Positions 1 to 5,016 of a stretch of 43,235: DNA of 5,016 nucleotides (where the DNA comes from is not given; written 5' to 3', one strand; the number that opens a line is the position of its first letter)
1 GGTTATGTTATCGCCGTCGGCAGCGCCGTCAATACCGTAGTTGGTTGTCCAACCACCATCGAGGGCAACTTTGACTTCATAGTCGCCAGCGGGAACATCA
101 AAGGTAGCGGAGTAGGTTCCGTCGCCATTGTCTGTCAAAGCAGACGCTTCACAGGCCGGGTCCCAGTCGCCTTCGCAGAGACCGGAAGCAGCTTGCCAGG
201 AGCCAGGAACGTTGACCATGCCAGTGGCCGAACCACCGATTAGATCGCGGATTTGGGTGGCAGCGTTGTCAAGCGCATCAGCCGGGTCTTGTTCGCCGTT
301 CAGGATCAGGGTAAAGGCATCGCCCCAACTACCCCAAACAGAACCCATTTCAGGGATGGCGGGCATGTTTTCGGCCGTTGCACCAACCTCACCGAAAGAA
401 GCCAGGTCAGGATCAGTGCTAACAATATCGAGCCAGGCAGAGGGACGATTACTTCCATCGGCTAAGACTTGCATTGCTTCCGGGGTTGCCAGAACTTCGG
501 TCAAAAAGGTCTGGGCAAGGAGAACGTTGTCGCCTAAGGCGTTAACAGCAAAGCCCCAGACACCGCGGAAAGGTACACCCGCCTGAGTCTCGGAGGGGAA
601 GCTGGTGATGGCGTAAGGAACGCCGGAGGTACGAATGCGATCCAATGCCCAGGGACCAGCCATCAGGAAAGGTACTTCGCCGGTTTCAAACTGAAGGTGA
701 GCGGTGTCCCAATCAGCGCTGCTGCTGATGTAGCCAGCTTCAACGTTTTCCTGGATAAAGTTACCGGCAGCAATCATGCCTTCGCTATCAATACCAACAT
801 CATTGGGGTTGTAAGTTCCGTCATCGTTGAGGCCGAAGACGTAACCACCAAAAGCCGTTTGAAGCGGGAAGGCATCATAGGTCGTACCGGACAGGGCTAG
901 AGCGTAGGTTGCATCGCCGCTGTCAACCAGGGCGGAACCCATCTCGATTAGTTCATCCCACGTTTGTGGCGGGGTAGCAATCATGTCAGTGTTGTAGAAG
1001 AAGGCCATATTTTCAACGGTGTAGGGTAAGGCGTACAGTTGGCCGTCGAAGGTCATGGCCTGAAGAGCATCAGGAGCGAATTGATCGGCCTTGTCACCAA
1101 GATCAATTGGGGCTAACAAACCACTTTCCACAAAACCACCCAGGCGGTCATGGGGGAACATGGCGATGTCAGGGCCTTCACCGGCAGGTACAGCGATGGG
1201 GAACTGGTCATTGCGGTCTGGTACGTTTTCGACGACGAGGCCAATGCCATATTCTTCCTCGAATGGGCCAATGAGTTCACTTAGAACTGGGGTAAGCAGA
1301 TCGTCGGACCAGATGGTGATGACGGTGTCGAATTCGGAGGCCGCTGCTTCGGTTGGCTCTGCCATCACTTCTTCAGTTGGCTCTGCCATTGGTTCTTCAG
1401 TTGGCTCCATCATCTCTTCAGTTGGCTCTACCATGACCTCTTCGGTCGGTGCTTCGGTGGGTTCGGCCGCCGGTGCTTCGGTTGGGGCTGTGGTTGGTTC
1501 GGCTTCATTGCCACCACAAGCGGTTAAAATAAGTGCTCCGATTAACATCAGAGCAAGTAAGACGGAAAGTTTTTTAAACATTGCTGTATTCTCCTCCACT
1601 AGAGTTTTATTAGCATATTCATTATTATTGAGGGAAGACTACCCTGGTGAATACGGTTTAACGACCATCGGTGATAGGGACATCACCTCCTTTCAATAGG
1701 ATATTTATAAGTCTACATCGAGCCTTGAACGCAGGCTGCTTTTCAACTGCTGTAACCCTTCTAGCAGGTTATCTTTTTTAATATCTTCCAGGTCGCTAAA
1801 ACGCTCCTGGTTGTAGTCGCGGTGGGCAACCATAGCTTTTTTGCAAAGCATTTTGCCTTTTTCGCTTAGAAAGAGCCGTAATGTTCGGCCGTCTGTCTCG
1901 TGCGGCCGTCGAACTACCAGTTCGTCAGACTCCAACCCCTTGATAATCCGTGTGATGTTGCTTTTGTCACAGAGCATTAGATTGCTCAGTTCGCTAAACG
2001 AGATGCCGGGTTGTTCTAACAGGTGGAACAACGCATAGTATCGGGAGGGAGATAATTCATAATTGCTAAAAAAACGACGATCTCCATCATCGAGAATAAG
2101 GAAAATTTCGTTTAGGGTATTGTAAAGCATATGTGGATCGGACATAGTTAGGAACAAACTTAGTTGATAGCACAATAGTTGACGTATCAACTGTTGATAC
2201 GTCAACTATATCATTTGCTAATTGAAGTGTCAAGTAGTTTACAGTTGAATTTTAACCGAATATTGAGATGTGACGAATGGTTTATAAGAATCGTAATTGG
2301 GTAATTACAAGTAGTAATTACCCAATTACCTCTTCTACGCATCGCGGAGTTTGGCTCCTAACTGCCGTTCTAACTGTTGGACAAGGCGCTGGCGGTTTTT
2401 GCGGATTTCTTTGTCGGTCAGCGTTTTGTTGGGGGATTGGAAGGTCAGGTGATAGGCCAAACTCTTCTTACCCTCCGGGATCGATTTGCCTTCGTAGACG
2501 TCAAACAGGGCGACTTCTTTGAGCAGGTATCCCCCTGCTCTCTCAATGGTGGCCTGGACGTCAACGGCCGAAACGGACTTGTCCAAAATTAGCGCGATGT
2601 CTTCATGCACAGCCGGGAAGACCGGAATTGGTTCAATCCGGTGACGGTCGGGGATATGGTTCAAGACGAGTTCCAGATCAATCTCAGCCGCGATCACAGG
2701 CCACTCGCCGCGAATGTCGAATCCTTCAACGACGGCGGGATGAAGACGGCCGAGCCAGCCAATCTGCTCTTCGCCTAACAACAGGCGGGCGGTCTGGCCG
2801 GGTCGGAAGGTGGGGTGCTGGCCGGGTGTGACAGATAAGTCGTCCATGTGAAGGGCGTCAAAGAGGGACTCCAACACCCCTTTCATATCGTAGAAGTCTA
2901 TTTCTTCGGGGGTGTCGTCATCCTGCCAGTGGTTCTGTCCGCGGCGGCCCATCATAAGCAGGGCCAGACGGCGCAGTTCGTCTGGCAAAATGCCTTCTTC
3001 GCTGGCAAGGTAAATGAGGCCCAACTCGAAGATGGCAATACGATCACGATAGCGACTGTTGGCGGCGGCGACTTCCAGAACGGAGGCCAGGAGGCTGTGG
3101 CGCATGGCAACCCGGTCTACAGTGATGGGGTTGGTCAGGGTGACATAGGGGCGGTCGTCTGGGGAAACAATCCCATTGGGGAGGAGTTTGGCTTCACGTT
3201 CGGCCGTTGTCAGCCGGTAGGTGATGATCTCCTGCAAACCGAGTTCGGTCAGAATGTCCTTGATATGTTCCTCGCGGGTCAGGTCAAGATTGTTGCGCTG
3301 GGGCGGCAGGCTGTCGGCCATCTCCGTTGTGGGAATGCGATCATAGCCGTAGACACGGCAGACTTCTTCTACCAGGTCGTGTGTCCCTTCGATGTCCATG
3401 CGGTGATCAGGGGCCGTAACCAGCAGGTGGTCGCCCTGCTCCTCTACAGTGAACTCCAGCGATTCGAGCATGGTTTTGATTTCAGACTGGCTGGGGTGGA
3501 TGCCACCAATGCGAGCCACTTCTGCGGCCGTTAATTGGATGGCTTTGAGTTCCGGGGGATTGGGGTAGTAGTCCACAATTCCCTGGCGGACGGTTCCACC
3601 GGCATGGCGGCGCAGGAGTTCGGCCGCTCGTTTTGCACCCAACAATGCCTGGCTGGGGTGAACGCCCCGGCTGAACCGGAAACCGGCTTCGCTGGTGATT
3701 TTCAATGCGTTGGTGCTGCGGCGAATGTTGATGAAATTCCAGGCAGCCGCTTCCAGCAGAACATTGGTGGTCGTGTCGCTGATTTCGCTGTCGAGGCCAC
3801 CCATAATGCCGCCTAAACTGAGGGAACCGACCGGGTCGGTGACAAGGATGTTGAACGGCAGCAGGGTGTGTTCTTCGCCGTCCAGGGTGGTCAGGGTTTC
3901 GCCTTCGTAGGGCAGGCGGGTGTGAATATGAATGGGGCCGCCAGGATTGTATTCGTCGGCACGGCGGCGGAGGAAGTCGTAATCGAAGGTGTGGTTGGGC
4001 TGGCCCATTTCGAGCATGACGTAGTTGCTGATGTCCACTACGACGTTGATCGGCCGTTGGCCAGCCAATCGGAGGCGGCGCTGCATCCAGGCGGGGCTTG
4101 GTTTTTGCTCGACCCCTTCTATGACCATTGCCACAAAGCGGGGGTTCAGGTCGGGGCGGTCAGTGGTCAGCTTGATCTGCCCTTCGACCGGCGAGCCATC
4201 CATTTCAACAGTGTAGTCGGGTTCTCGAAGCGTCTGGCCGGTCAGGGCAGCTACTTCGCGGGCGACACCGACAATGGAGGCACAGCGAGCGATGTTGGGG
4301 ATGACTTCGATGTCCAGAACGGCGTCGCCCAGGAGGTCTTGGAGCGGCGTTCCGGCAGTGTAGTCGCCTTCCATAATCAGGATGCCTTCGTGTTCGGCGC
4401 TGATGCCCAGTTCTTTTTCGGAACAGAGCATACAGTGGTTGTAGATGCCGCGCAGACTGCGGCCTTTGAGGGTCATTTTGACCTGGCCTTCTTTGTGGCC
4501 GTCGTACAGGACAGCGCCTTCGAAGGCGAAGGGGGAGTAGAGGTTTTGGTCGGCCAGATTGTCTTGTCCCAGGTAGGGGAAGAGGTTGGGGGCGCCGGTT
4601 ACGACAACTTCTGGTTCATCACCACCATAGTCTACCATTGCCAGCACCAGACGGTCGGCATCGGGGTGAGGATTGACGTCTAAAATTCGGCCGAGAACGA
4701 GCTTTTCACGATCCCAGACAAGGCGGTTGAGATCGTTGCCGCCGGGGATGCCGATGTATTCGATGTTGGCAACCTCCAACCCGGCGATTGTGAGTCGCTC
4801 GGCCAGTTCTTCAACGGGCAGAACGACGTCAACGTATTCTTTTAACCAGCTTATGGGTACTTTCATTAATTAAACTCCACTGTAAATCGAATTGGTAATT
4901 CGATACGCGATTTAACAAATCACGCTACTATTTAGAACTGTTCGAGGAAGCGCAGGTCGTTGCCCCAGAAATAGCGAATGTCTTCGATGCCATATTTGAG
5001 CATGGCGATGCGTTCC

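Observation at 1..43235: Hyper-abundant palindrome CGGCCG spread through coding and non-coding DNA (HIP-like element)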

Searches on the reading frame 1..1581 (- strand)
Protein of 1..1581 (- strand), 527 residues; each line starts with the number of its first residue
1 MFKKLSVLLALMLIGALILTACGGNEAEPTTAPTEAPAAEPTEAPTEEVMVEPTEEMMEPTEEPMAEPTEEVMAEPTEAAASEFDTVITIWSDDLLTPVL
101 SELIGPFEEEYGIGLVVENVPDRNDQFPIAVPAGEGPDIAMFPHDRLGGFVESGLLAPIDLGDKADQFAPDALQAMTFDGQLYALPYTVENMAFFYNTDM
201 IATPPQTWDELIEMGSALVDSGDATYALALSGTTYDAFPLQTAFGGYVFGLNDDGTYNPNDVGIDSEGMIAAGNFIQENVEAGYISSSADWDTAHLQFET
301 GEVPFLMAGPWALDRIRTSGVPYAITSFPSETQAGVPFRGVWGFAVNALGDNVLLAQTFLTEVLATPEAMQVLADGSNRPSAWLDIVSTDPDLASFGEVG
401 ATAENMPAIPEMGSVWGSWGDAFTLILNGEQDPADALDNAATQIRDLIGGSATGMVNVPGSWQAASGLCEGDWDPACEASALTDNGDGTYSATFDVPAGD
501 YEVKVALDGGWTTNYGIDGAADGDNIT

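Call 65: search_protein_families(library=pfam, proteins=[window:1-1581:-], max_evalue=0.00001)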
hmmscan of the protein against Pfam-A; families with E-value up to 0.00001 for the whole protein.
window:1-1581:- (527 aa): 3 families
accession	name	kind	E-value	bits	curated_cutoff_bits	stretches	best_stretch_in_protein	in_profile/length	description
PF13416.11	SBP_bac_8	-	5.3e-36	125.3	27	1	103-384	2-263/279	Bacterial extracellular solute-binding protein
PF01547.30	SBP_bac_1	-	3e-30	106.7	26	1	99-368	9-304/307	Bacterial extracellular solute-binding protein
PF22058.2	X25_BaPul_like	-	4.8e-21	75.1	27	1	456-526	2-65/87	Pullulanase X25 domain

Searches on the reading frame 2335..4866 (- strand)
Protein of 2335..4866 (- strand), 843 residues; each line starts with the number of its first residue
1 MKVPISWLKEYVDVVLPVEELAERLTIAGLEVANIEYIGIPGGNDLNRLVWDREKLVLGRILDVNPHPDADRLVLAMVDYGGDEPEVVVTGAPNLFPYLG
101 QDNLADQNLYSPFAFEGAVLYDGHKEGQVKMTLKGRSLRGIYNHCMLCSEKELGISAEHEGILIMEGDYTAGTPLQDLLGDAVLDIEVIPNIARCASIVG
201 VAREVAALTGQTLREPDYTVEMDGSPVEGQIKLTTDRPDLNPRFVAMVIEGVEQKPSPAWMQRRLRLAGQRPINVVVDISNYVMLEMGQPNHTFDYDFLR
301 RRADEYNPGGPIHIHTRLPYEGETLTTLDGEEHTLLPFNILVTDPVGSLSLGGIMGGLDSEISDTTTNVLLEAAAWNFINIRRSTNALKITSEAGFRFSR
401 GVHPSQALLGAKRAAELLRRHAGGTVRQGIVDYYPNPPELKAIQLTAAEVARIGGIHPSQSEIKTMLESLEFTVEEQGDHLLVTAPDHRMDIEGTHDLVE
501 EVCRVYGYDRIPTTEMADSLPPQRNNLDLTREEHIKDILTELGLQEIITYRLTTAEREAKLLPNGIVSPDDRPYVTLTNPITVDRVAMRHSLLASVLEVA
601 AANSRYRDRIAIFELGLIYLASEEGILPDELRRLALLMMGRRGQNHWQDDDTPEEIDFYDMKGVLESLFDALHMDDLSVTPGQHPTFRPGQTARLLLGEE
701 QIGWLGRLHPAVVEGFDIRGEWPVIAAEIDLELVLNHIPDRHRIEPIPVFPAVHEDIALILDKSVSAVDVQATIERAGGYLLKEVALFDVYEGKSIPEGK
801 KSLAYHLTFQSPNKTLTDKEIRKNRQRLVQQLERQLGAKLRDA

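Call 17: find_encoding_contigs(protein=window:2335-4866:-, flank=10000, max_places=10)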
Protein window:2335-4866:- (843 aa): no gene with exactly this product is on record in the collection.

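Call 65: search_protein_families(library=pfam, proteins=[window:2335-4866:-], max_evalue=0.00001)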
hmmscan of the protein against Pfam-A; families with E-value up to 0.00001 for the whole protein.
window:2335-4866:- (843 aa): 5 families
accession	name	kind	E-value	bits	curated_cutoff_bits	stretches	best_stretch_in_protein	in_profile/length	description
PF17759.6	tRNA_synthFbeta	-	1.7e-54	185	22.4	1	511-731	1-214/214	Phenylalanyl tRNA synthetase beta chain CLM domain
PF03483.22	B3_4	-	3.3e-54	183.5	29.3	1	241-423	2-174/174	B3/4 domain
PF03147.19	FDX-ACB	-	5.2e-30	104.2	31.1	1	748-841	1-94/94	Ferredoxin-fold anticodon binding domain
PF03484.21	B5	-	5e-20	71.9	28.6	1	443-508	1-67/67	tRNA synthetase B5 domain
PF01588.26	tRNA_bind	-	3.1e-10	40.4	27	1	56-173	1-95/96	Putative tRNA binding domain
